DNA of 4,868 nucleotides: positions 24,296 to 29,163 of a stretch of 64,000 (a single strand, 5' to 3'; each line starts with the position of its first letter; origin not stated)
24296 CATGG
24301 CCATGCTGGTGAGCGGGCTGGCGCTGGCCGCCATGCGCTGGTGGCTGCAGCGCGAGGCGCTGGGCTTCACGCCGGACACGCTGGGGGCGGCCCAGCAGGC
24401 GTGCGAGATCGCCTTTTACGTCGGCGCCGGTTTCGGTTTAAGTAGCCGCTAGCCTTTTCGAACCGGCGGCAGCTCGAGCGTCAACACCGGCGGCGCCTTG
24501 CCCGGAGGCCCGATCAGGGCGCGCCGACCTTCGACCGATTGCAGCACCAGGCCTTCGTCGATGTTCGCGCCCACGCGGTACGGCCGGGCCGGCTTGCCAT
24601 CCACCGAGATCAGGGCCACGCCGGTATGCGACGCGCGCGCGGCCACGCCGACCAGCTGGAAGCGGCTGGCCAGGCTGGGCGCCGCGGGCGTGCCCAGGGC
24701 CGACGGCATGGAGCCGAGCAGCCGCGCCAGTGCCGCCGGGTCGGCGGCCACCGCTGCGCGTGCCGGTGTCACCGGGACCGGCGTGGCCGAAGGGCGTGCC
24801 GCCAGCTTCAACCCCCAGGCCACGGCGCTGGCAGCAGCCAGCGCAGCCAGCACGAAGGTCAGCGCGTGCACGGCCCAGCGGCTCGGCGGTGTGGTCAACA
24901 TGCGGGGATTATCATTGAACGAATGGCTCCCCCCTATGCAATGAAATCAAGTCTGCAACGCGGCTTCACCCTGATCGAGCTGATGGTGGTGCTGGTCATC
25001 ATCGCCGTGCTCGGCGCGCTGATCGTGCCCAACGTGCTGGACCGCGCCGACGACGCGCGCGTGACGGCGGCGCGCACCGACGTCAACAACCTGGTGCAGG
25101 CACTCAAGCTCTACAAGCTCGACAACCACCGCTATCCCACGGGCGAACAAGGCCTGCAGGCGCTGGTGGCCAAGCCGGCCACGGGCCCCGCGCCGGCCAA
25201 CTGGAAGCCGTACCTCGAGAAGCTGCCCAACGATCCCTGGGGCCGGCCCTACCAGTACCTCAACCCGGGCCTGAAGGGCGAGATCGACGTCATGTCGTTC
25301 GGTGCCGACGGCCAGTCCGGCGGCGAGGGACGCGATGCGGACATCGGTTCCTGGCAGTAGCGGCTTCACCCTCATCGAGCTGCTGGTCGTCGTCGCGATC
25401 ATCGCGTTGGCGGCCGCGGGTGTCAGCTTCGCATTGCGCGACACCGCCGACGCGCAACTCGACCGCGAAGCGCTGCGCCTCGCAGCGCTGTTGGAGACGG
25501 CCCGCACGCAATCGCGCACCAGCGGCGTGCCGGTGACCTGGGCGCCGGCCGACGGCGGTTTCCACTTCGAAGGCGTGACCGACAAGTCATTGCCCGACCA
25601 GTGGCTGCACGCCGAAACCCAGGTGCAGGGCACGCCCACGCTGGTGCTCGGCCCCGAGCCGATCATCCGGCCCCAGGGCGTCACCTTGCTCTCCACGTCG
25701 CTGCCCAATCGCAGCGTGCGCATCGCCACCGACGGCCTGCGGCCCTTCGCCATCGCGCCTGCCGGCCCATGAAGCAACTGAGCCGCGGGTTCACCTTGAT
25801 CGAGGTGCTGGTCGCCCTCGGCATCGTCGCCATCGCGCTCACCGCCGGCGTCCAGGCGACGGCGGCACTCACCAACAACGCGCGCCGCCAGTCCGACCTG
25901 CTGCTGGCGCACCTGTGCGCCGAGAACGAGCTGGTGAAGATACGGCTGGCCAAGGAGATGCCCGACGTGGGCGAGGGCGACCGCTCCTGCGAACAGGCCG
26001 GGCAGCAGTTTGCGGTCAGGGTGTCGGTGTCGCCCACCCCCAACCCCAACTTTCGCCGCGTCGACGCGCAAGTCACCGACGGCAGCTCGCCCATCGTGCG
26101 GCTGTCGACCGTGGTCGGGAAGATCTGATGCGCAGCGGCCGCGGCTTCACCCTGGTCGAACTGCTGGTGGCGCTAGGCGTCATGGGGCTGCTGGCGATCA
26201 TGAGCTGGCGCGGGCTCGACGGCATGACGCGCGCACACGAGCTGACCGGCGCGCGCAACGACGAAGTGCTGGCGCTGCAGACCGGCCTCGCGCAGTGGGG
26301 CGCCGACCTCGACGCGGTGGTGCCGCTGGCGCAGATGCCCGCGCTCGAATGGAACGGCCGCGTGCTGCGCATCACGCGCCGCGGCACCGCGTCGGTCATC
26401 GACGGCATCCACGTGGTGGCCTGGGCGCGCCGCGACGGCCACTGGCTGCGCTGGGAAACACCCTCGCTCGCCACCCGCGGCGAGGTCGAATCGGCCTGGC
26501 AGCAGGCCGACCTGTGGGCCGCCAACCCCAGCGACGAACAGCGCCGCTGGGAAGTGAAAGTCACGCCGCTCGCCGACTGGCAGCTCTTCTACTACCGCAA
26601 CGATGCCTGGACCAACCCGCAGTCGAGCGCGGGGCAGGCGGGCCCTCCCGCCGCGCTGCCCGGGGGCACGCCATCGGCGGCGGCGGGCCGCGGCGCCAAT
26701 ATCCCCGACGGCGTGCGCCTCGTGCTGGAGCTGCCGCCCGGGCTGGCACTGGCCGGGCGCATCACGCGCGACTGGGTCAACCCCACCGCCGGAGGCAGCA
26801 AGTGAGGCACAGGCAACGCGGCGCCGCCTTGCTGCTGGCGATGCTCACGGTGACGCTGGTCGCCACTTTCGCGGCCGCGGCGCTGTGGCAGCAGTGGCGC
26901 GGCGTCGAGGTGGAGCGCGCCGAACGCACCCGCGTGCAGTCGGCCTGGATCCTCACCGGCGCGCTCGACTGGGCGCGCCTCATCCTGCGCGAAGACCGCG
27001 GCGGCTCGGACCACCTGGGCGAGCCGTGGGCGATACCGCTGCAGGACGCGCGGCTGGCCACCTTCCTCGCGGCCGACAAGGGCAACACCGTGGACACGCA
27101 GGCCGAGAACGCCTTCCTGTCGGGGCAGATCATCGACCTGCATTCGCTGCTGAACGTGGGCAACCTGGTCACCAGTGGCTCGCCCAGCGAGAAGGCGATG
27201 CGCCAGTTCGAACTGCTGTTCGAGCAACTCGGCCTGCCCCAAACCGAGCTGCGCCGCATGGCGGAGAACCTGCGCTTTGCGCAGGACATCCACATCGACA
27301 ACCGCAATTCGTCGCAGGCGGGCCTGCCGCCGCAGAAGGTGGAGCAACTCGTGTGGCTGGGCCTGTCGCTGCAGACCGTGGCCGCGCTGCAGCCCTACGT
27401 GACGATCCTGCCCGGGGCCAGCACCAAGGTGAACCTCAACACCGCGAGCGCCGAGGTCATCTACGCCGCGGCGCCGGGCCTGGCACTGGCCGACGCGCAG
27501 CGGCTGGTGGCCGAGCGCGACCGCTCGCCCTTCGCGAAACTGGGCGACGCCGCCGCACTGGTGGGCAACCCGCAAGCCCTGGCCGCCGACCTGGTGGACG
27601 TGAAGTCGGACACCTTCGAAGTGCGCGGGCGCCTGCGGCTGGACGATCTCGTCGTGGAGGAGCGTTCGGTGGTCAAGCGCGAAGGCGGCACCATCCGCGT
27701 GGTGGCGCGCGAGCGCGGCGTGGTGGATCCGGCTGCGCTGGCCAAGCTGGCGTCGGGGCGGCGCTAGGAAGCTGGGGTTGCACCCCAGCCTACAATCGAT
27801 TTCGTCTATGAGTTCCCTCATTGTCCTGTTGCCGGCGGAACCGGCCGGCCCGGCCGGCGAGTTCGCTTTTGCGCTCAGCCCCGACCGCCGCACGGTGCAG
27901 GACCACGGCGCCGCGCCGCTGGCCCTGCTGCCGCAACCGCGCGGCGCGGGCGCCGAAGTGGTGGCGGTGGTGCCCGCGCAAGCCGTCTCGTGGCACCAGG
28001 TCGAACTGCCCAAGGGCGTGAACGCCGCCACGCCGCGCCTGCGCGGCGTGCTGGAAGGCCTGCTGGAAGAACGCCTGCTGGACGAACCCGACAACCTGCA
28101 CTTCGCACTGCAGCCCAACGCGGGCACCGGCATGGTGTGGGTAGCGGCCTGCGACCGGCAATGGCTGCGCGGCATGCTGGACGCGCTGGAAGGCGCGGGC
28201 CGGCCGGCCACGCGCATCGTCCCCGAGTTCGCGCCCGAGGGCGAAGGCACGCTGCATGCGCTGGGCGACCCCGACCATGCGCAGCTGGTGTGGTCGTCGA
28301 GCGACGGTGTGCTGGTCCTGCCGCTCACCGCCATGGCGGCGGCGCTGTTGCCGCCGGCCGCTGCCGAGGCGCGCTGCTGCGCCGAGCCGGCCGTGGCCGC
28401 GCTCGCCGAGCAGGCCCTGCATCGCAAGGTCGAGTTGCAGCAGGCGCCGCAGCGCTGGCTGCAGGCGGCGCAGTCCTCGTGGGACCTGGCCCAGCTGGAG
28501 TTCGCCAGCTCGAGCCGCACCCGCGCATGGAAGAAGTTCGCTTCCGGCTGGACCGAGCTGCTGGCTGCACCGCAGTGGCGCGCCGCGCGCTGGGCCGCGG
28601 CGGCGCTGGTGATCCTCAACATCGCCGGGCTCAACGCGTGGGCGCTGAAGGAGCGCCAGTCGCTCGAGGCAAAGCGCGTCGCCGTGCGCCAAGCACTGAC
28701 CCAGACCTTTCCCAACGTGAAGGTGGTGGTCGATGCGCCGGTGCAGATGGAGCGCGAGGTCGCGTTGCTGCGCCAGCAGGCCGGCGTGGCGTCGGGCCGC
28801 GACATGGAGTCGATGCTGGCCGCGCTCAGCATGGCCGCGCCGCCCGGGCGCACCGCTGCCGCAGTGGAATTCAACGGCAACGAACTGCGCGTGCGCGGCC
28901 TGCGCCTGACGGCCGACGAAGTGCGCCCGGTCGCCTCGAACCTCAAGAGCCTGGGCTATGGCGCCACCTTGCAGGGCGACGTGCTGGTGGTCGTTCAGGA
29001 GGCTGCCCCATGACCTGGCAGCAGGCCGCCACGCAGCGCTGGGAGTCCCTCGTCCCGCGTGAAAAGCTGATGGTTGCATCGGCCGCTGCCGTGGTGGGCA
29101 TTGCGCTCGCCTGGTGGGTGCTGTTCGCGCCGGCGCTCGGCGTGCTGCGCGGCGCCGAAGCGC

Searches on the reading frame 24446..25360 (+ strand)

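Call 18: search_protein_families(library=pfam, max_evalue=0.001, proteins=[window:24446-25360:+])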
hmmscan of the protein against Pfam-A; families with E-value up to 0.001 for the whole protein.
window:24446-25360:+ (304 aa): 2 families
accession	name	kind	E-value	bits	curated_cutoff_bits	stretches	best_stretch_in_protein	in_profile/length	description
PF08334.16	T2SSG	-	1.7e-41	141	21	1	196-303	1-108/108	Type II secretion system (T2SS), protein G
PF07963.17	N_methyl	-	2.6e-08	33.5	21.2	1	171-193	4-26/27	Prokaryotic N-terminal methylation motif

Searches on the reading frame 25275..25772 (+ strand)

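Call 18: search_protein_families(library=pfam, max_evalue=0.001, proteins=[window:25275-25772:+])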
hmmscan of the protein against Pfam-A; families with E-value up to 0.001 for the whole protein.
window:25275-25772:+ (165 aa): 2 families
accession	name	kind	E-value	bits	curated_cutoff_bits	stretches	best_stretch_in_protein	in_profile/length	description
PF07963.17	N_methyl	-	6e-08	32.4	21.2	1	28-50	4-26/27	Prokaryotic N-terminal methylation motif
PF12019.13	GspH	-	0.00054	20.9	21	0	66-145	2-86/108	Type II transport protein GspH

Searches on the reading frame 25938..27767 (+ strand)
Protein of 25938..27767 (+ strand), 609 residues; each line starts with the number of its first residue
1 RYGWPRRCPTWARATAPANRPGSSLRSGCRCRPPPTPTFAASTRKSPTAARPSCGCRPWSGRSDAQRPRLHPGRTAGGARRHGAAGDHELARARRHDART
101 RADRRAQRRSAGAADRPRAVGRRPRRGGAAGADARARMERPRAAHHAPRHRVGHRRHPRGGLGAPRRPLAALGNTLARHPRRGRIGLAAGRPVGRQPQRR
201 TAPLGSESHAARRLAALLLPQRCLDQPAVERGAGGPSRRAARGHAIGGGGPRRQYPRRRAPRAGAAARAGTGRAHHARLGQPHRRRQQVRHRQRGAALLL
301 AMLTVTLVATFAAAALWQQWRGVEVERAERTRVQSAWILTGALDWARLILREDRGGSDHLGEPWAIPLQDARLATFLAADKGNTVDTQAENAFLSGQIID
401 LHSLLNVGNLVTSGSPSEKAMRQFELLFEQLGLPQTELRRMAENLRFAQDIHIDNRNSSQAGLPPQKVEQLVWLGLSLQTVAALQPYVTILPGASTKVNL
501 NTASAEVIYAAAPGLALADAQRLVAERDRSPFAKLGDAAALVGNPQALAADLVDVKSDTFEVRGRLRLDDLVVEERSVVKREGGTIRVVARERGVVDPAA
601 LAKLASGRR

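Call 18: search_protein_families(library=pfam, max_evalue=0.001, proteins=[window:25938-27767:+])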
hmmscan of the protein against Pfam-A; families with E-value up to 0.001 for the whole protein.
window:25938-27767:+ (609 aa): 2 families
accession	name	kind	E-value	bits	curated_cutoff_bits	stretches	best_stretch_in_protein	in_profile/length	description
PF03934.19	T2SSK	-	1.5e-12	48.1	24.2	1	498-546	1-49/63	Type II secretion system (T2SS), protein K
PF21687.3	T2SSK_1st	-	8.3e-08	33.4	26.2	1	404-492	2-106/107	Type II secretion system (T2SS), protein K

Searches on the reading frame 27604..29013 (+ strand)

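Call 18: search_protein_families(library=pfam, max_evalue=0.001, proteins=[window:27604-29013:+])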
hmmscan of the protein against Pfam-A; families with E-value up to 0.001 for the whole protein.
window:27604-29013:+ (469 aa): 2 families
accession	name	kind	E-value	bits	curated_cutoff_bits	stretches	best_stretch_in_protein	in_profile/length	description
PF05134.19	T2SSL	-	6.6e-12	45.7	25.5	1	116-209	45-135/231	Type II secretion system (T2SS), protein L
PF12693.12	GspL_C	-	3.1e-05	24.3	29.6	1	324-431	6-112/158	GspL periplasmic domain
